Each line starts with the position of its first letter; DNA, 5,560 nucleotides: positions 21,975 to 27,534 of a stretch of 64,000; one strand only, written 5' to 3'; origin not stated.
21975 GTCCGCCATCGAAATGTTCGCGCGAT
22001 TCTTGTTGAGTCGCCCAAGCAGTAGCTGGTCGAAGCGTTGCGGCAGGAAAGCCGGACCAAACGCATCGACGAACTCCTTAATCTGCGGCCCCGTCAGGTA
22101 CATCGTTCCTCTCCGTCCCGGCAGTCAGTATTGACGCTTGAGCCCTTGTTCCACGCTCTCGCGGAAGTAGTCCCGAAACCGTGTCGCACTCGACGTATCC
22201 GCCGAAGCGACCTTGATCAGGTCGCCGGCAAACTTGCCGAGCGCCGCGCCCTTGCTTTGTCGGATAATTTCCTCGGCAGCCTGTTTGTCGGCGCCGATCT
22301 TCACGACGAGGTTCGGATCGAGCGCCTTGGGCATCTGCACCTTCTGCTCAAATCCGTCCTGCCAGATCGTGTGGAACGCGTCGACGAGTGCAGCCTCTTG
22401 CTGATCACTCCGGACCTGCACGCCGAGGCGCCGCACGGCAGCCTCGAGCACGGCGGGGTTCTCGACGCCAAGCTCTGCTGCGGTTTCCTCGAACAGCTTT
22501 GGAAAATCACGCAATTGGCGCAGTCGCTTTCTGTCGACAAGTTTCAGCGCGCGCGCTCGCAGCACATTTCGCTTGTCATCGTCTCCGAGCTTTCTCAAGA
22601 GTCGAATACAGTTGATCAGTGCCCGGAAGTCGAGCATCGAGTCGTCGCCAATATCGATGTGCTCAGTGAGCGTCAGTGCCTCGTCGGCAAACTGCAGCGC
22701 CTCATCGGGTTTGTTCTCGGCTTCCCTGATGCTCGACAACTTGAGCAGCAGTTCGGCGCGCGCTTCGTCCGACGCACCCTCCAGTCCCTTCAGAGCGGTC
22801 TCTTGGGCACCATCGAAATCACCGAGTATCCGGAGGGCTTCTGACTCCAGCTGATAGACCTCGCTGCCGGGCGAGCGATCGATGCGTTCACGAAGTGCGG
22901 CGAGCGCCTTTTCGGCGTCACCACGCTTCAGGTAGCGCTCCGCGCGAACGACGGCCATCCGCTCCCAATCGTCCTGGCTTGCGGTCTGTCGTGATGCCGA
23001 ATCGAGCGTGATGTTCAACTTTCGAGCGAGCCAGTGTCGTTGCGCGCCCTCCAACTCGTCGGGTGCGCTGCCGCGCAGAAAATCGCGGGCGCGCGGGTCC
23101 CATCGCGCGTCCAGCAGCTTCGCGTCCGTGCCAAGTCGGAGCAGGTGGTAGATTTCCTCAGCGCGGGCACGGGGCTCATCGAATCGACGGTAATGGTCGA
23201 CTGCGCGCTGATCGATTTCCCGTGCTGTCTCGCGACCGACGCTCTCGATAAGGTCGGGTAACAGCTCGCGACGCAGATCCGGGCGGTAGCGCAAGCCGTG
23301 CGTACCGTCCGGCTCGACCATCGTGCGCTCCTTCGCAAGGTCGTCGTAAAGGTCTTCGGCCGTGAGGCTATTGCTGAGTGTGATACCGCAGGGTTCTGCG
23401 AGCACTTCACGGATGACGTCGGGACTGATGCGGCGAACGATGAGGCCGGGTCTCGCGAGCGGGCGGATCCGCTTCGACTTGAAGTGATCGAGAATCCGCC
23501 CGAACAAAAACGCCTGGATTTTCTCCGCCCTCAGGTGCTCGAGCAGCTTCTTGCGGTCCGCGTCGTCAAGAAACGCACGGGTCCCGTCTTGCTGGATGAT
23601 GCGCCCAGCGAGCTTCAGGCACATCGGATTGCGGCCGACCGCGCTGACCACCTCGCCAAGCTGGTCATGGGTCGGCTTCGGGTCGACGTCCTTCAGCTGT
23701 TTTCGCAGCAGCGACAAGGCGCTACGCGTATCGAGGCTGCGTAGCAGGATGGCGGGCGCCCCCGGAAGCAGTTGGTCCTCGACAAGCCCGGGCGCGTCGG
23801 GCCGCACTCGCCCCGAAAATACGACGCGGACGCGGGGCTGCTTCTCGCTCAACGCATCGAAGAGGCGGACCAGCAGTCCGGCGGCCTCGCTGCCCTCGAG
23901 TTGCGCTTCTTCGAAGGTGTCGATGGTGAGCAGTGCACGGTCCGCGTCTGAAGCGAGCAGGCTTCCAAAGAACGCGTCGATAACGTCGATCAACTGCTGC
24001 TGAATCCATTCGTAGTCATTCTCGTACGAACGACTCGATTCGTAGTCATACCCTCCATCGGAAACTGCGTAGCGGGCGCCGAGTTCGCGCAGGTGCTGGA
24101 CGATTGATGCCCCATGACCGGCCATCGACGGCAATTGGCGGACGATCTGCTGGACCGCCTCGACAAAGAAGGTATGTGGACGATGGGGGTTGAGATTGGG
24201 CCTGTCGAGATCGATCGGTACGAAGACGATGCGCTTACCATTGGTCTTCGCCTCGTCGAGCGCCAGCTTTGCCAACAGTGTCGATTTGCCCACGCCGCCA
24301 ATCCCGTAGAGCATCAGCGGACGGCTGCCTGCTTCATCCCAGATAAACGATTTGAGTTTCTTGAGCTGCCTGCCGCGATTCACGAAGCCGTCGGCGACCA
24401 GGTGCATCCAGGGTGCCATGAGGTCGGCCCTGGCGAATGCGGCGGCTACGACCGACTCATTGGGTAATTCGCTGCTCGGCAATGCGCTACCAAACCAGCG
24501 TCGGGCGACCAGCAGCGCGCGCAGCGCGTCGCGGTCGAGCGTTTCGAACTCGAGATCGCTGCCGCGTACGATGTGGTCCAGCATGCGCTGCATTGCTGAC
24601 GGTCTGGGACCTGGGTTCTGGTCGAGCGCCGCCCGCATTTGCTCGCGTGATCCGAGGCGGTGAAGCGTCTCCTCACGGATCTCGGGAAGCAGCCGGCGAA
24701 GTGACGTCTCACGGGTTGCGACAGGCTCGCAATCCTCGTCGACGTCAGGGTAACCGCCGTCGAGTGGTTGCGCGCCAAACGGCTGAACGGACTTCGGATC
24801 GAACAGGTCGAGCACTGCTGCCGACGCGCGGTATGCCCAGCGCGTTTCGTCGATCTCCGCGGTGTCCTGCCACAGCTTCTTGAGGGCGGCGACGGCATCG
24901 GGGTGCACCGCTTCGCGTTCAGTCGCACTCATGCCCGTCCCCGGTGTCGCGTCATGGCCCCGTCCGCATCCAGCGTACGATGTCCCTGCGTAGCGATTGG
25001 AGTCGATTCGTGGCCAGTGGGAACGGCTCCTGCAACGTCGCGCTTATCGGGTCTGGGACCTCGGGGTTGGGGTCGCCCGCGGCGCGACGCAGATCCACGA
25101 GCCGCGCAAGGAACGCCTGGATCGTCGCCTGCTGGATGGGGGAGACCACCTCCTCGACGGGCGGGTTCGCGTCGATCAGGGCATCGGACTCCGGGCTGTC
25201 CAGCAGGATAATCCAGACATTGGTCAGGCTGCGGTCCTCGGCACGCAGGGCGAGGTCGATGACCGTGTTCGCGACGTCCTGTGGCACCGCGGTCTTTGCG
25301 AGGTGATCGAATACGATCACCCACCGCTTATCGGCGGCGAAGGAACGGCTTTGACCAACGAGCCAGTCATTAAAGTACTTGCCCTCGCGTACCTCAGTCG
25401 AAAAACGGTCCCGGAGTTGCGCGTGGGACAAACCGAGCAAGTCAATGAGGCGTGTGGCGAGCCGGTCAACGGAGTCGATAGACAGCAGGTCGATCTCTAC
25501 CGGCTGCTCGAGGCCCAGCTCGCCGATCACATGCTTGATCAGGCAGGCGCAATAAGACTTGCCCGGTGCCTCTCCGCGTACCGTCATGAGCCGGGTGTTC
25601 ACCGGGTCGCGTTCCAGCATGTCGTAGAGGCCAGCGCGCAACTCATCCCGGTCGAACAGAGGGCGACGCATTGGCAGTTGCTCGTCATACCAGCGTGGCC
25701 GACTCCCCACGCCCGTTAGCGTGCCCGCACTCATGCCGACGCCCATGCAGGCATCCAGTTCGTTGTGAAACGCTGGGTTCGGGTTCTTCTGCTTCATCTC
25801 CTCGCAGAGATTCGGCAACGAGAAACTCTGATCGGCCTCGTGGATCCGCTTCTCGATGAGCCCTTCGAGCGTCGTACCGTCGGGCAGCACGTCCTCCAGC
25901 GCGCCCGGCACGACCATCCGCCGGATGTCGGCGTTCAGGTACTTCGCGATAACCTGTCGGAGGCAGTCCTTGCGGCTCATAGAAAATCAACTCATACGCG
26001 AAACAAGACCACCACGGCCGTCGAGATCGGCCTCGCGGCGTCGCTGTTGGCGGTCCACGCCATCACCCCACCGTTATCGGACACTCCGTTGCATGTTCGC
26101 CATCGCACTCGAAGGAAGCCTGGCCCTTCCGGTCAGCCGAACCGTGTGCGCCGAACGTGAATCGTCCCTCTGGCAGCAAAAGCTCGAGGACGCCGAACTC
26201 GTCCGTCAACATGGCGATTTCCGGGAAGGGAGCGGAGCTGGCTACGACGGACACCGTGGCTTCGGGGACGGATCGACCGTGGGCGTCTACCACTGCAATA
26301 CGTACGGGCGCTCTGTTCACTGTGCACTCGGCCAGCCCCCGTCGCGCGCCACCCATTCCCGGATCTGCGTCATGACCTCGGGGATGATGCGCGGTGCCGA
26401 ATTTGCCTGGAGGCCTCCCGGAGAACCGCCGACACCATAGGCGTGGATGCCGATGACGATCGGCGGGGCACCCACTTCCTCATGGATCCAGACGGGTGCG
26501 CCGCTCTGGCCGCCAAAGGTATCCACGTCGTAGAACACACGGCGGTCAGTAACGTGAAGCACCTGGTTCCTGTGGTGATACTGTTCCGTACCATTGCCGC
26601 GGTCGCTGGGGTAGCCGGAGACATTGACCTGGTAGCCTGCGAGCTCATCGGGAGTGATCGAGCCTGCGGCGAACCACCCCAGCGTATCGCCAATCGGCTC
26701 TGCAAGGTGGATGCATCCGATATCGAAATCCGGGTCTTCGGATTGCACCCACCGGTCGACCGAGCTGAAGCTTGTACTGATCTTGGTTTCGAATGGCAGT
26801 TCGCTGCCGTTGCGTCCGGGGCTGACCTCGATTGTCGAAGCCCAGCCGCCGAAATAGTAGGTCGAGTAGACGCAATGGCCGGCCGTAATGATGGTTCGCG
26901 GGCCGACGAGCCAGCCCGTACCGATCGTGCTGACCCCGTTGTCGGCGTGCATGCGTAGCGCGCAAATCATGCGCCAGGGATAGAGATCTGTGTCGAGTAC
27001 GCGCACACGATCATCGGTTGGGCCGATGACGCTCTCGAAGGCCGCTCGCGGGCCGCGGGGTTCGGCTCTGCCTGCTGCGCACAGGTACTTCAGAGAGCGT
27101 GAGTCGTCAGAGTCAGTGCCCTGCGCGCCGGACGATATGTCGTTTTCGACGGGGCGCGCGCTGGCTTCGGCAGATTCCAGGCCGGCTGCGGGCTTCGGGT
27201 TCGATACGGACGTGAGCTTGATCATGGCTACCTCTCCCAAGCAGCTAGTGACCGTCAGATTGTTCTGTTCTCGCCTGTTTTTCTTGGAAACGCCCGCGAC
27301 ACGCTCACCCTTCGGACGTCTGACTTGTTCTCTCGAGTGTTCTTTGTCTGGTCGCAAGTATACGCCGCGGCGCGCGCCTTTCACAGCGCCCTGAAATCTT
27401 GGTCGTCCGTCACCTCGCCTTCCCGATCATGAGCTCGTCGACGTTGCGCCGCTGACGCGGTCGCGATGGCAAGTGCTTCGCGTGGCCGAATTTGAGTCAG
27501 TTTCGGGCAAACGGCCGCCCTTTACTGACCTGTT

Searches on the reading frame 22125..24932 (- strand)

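Call 105: search_protein_families(library=pfam, proteins=[window:22125-24932:-], max_evalue=0.001)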
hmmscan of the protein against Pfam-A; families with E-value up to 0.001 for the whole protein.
window:22125-24932:- (935 aa): 7 families
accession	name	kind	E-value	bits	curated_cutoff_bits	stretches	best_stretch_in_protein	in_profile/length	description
PF13191.12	AAA_16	-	8.2e-09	36.6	32.6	1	183-357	2-158/167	AAA ATPase domain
PF24883.2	NPHP3_N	-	3.1e-06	27.9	24.8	1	195-375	14-164/164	Nephrocystin 3, N-terminal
PF01637.24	ATPase_2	-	3.4e-06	27.5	33.2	1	183-439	1-222/225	ATPase domain predominantly from Archaea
PF05729.18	NACHT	-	5.8e-05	23.4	26.7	0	204-234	1-31/167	NACHT domain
PF01656.29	CbiA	-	8.4e-05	23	25.4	1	210-370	6-54/125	CobQ/CobB/MinD/ParA nucleotide binding domain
PF07719.23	TPR_2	-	0.00017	21.9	27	0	726-756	1-31/34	Tetratricopeptide repeat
PF25199.1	nSTAND_NTPase5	-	0.00028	21.2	34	1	177-271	12-116/145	Novel STAND NTPase 5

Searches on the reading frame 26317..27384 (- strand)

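Call 105: search_protein_families(library=pfam, proteins=[window:26317-27384:-], max_evalue=0.001)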
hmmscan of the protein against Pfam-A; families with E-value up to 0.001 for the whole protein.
window:26317-27384:- (355 aa): 2 families
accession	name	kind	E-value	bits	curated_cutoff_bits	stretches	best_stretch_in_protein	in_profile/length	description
PF00089.32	Trypsin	-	2e-11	44.6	20.6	1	148-320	23-201/220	Trypsin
PF13365.12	Trypsin_2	-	3.2e-08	34.9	27.6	1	155-299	1-135/144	Trypsin-like peptidase domain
